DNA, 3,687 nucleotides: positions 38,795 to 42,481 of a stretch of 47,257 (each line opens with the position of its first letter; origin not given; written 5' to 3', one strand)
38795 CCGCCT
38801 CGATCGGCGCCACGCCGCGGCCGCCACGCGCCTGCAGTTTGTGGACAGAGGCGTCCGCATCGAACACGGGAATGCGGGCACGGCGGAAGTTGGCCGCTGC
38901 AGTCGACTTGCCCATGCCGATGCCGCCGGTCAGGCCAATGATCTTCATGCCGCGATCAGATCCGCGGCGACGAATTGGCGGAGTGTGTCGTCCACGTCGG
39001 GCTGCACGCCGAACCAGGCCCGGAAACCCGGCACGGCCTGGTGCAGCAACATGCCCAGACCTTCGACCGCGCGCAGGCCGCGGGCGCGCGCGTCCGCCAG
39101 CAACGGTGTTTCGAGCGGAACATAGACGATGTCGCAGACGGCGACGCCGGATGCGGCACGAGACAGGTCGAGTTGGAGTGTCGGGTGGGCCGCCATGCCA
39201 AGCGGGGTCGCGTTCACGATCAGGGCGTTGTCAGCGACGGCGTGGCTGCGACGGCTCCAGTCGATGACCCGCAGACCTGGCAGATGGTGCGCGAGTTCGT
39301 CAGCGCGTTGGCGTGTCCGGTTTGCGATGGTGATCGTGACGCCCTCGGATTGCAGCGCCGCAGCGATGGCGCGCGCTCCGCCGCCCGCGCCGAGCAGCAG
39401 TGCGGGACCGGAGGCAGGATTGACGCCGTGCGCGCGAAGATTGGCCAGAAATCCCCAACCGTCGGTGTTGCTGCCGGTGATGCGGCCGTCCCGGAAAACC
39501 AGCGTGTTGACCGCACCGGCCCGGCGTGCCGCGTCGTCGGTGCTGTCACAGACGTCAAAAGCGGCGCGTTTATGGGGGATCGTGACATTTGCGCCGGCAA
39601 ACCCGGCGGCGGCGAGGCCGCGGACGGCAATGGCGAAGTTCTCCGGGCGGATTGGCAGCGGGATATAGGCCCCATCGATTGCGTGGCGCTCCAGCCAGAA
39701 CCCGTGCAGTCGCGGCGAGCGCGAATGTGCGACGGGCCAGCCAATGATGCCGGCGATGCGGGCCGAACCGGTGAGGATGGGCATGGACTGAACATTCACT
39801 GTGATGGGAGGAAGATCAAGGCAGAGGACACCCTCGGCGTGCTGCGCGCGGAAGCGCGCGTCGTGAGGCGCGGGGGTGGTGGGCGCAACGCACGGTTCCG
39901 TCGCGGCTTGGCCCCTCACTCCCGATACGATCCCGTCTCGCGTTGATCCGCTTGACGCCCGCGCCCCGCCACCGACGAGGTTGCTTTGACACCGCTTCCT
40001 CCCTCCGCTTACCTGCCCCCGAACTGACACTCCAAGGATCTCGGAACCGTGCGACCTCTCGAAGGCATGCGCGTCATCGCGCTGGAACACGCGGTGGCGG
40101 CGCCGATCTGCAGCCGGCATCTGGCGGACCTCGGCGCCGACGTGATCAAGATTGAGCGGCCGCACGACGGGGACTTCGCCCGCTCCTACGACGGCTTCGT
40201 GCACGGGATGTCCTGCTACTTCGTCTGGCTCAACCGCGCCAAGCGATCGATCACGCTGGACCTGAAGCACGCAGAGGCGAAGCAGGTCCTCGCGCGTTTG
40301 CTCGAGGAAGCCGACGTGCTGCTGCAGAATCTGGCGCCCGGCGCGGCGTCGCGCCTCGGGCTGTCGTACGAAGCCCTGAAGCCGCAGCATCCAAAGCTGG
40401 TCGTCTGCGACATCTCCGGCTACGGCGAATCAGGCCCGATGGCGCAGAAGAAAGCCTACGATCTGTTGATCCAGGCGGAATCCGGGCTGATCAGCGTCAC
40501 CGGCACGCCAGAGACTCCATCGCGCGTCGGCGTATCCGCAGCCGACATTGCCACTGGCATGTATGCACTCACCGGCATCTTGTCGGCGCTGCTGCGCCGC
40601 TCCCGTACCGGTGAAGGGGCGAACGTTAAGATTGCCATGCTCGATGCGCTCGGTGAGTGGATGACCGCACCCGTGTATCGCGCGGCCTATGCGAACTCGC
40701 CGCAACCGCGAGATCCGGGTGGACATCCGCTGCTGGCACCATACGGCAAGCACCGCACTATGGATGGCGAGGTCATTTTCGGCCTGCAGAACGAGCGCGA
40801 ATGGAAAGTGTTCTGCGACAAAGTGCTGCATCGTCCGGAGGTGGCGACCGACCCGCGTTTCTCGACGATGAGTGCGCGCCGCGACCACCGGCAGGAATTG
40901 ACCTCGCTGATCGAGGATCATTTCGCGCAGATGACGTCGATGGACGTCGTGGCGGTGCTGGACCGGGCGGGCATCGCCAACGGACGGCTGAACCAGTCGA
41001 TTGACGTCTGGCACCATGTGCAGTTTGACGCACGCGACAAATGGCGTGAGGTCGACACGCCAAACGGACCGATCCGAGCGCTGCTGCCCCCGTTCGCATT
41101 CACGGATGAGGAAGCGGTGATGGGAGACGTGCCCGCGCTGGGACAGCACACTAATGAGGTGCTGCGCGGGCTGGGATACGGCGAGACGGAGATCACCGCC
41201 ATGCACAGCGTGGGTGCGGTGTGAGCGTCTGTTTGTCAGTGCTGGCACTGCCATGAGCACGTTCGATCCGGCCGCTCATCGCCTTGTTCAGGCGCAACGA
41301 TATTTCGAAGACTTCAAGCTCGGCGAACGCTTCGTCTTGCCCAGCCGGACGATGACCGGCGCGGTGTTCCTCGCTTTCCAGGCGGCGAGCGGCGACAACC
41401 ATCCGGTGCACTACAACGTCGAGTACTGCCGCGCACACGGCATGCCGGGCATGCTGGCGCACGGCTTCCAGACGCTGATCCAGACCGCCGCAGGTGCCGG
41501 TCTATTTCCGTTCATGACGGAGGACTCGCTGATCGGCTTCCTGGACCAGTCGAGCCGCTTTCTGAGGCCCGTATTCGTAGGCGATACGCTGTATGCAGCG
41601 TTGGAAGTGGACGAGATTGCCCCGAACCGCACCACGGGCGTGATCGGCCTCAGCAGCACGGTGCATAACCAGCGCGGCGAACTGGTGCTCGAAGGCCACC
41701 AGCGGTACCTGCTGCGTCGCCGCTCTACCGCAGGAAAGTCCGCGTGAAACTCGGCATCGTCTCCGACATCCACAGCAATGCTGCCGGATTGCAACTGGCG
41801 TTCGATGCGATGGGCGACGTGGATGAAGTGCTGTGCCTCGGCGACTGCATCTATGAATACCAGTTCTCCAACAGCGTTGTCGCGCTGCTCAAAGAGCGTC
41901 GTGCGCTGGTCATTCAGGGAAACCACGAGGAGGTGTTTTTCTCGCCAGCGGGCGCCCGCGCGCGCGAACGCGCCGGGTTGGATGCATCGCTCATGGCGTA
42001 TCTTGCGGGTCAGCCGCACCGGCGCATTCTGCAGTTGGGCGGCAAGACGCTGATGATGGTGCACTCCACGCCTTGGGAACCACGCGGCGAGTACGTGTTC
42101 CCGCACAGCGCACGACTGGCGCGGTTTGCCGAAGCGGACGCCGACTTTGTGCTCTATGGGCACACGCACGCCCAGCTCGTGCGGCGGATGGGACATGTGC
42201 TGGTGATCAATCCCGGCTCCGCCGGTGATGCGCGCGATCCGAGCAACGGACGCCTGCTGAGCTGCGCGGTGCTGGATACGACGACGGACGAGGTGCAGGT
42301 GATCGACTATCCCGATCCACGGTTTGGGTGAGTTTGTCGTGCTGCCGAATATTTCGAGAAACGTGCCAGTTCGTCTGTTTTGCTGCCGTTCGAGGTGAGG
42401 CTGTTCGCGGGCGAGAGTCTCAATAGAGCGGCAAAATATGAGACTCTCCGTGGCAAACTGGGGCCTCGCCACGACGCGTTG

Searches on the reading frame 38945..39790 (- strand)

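Call 72: search_protein_families(library=pfam, proteins=[window:38945-39790:-], max_evalue=0.001)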
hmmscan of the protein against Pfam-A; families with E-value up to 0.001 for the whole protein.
window:38945-39790:- (281 aa): 5 families
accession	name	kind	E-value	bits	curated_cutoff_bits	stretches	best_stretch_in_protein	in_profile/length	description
PF08501.16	Shikimate_dh_N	-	9.3e-25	87.1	27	1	15-97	1-83/83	Shikimate dehydrogenase substrate binding domain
PF01488.26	Shikimate_DH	-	2.8e-08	34.3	24.3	1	130-195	15-83/138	Shikimate / quinate 5-dehydrogenase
PF18317.6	SDH_C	-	9.5e-08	32.1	25.8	1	244-268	1-25/31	Shikimate 5'-dehydrogenase C-terminal domain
PF03807.23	F420_oxidored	-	0.0002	22.3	21.6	1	132-221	4-91/94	NADP oxidoreductase coenzyme F420-dependent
PF03435.24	Sacchrp_dh_NADP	-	0.00083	20.1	25.1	0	131-178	2-51/129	Saccharopine dehydrogenase NADP binding domain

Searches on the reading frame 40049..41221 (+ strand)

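Call 72: search_protein_families(library=pfam, proteins=[window:40049-41221:+], max_evalue=0.001)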
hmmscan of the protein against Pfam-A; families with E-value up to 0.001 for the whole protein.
window:40049-41221:+ (391 aa): 1 family
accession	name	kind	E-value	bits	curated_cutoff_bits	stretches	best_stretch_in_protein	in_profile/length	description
PF02515.22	CoA_transf_3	-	1.5e-106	357.1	23.3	1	4-368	1-366/366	CoA-transferase family III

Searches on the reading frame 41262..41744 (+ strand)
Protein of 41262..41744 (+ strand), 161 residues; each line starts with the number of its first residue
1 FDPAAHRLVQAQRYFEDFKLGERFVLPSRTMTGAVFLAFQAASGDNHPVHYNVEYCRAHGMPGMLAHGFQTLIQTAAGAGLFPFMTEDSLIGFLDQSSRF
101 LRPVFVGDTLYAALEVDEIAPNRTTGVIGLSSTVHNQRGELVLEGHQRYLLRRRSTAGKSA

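Call 72: search_protein_families(library=pfam, proteins=[window:41262-41744:+], max_evalue=0.001)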
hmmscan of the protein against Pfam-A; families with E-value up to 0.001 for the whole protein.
window:41262-41744:+ (161 aa): 2 families
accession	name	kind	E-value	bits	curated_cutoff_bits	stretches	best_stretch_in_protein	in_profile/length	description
PF01575.25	MaoC_dehydratas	-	2.9e-12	46.7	27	1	21-125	7-110/123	MaoC like domain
PF13452.11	FAS1_DH_region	-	3.2e-06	27.7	22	1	38-144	21-131/132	FAS1-like, dehydratase domain region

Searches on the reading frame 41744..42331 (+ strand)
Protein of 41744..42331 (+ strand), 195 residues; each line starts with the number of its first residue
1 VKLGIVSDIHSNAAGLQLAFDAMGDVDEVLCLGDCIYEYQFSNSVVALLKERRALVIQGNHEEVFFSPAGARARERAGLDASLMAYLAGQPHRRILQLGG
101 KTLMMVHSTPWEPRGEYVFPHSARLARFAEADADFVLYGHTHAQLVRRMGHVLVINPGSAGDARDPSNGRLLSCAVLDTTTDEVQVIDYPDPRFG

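Call 45: search_protein_families(library=pfam, proteins=[window:41744-42331:+], max_evalue=0.01)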
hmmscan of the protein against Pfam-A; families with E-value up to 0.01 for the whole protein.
window:41744-42331:+ (195 aa): 2 families
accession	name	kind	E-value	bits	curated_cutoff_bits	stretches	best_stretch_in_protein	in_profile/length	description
PF12850.12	Metallophos_2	-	6.3e-28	98.2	27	1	1-181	1-153/154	Calcineurin-like phosphoesterase superfamily domain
PF00149.33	Metallophos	-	6.9e-12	46.6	21.5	1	1-143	1-190/191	Calcineurin-like phosphoesterase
